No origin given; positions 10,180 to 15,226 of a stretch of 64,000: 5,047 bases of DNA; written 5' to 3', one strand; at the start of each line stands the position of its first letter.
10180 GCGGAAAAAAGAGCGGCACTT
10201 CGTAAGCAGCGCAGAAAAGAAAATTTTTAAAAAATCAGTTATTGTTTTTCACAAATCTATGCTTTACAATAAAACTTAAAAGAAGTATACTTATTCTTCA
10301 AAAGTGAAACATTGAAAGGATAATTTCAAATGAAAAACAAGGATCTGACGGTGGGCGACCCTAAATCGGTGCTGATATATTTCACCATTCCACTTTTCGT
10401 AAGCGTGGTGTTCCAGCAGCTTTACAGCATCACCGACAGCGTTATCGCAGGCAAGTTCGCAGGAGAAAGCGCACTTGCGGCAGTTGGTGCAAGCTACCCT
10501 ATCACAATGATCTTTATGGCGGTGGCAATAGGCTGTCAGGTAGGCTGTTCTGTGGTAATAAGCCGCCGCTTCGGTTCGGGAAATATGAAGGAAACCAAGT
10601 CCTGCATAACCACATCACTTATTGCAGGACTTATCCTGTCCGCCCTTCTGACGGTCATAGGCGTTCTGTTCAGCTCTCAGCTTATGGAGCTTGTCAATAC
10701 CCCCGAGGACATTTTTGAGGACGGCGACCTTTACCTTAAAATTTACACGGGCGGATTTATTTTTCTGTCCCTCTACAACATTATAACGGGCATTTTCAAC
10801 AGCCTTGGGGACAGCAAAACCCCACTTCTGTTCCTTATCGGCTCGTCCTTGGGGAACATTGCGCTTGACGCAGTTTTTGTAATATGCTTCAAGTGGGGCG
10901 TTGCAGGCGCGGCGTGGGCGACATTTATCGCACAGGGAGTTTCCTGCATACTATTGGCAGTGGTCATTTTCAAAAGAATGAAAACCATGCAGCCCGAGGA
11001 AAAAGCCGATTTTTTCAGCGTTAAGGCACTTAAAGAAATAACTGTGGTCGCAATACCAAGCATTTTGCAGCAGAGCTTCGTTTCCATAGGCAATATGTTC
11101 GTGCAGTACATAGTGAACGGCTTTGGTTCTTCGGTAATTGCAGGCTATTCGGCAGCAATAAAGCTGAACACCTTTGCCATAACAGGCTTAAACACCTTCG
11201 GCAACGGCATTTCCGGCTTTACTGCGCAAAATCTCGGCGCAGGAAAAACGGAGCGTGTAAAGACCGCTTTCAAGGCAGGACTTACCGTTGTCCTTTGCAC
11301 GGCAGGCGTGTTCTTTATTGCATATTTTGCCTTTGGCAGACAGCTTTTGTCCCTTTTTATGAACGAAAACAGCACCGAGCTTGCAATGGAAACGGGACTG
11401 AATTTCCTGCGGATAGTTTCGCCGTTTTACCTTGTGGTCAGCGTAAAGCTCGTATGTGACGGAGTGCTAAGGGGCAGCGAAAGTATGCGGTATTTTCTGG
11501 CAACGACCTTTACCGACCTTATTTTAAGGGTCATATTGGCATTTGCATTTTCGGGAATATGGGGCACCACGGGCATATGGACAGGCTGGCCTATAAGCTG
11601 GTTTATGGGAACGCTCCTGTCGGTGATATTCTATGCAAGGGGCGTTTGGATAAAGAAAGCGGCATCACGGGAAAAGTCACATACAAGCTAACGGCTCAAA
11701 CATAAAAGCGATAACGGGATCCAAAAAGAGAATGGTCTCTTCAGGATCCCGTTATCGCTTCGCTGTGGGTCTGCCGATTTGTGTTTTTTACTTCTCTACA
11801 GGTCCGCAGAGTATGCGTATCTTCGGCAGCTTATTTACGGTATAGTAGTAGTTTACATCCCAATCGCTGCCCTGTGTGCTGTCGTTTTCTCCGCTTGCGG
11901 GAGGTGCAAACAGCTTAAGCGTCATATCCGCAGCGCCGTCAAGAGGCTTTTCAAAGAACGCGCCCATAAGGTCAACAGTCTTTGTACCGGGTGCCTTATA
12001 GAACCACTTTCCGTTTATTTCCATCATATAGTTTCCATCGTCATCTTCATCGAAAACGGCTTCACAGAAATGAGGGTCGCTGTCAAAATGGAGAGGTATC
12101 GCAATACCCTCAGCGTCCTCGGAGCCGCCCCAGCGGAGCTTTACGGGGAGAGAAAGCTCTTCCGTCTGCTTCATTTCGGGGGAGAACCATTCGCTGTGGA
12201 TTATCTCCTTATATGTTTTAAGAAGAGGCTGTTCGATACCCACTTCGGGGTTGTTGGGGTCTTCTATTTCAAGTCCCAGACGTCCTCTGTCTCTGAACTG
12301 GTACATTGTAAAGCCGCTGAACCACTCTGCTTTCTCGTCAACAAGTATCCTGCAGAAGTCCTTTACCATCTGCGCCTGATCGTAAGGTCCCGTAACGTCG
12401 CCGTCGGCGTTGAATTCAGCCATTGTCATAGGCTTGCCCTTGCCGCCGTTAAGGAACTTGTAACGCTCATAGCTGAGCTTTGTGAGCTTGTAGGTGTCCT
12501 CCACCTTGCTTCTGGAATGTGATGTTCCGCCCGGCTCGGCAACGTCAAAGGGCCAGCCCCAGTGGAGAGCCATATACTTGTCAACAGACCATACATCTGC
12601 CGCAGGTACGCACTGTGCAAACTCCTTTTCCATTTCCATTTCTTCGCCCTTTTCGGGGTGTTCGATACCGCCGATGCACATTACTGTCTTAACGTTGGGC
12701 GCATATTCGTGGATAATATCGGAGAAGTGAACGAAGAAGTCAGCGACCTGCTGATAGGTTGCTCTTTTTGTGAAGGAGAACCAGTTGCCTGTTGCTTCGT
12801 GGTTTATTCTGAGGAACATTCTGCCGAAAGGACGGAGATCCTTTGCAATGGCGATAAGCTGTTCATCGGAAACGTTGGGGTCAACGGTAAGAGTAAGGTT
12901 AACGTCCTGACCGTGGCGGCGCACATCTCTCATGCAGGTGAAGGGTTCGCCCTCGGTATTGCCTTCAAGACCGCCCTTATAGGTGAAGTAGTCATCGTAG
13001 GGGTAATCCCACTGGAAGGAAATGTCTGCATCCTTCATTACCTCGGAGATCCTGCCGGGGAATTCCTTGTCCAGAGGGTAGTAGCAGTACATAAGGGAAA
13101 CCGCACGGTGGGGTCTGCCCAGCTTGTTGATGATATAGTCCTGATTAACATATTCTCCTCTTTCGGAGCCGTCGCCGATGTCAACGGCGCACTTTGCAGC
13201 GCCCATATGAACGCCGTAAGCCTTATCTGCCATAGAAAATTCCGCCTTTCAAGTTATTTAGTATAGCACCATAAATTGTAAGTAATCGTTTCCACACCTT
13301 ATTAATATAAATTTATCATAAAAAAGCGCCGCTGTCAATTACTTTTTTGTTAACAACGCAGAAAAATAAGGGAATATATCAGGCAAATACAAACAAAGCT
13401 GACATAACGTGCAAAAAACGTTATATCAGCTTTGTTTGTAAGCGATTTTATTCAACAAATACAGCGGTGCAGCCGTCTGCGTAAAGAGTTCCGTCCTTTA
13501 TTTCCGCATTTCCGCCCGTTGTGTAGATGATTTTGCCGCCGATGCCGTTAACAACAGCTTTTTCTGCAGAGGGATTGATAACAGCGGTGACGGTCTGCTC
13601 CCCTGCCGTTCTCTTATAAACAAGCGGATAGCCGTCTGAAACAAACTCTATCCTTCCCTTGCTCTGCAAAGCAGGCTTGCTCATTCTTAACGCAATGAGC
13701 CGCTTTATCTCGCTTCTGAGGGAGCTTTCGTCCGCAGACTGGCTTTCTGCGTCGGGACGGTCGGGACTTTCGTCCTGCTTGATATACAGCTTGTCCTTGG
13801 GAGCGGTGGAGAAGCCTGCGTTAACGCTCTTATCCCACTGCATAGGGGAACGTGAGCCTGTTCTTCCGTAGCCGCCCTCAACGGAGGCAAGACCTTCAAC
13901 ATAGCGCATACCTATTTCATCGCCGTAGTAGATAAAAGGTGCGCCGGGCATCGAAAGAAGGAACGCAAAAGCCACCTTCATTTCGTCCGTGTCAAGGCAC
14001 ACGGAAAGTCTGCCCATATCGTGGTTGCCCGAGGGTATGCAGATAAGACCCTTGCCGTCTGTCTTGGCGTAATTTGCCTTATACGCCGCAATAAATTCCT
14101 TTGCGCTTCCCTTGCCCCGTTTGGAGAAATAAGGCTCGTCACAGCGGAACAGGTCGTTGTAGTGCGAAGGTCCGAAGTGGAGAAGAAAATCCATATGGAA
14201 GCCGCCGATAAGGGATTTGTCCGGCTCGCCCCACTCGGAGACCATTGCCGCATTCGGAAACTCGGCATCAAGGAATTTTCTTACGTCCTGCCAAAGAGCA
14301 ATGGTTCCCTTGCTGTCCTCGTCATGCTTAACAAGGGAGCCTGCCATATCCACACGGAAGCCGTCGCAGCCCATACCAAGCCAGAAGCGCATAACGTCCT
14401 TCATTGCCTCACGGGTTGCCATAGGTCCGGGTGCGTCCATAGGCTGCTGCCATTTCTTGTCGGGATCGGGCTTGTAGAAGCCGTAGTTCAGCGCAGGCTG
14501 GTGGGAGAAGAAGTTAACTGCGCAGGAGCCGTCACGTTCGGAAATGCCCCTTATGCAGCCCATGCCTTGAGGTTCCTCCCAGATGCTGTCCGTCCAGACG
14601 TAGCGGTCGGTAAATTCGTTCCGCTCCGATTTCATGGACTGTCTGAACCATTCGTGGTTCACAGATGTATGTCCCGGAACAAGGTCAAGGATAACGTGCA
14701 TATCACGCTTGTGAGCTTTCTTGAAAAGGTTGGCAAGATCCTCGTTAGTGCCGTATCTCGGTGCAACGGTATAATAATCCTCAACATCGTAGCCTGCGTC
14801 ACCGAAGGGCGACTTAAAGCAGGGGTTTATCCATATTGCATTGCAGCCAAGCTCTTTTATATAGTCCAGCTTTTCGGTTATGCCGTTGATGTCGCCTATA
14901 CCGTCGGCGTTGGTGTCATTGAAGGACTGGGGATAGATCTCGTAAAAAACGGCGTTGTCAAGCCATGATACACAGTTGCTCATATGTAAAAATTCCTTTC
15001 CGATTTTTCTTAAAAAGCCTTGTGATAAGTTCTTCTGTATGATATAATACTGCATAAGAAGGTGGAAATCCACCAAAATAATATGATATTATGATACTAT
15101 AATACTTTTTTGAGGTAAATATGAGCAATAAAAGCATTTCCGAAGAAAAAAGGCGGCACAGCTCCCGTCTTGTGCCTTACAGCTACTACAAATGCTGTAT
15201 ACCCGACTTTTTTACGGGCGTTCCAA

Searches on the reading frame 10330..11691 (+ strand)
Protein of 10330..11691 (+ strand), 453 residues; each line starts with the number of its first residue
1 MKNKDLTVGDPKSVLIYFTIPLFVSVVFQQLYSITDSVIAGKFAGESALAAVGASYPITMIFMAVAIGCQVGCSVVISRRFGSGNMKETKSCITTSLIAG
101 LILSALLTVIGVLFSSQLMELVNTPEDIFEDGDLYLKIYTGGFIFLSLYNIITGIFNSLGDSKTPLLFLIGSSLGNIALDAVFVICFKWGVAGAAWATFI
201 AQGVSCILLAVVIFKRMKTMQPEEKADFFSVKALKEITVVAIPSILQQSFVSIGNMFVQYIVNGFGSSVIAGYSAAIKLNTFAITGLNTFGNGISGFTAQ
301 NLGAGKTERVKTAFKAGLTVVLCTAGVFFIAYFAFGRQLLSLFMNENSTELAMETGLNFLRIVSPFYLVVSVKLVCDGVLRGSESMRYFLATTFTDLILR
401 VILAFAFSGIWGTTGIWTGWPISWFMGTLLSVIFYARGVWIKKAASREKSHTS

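Call 69: search_protein_families(library=pfam, proteins=[window:10330-11691:+], max_evalue=0.00001)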
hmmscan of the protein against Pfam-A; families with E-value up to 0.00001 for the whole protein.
window:10330-11691:+ (453 aa): 2 families
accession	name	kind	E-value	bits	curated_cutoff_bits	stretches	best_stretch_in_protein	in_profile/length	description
PF01554.23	MatE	-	3.1e-55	186.7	24.9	2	21-181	1-160/161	MatE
PF03023.19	MurJ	-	3.1e-10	39.7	27.4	1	19-248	203-433/451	Lipid II flippase MurJ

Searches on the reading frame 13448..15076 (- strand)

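Call 69: search_protein_families(library=pfam, proteins=[window:13448-15076:-], max_evalue=0.00001)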
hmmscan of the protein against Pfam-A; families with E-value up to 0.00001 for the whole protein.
window:13448-15076:- (542 aa): 1 family
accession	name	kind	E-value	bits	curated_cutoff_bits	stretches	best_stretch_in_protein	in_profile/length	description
PF00128.31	Alpha-amylase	-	3.6e-81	274.1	22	1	47-471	2-444/446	Alpha amylase, catalytic domain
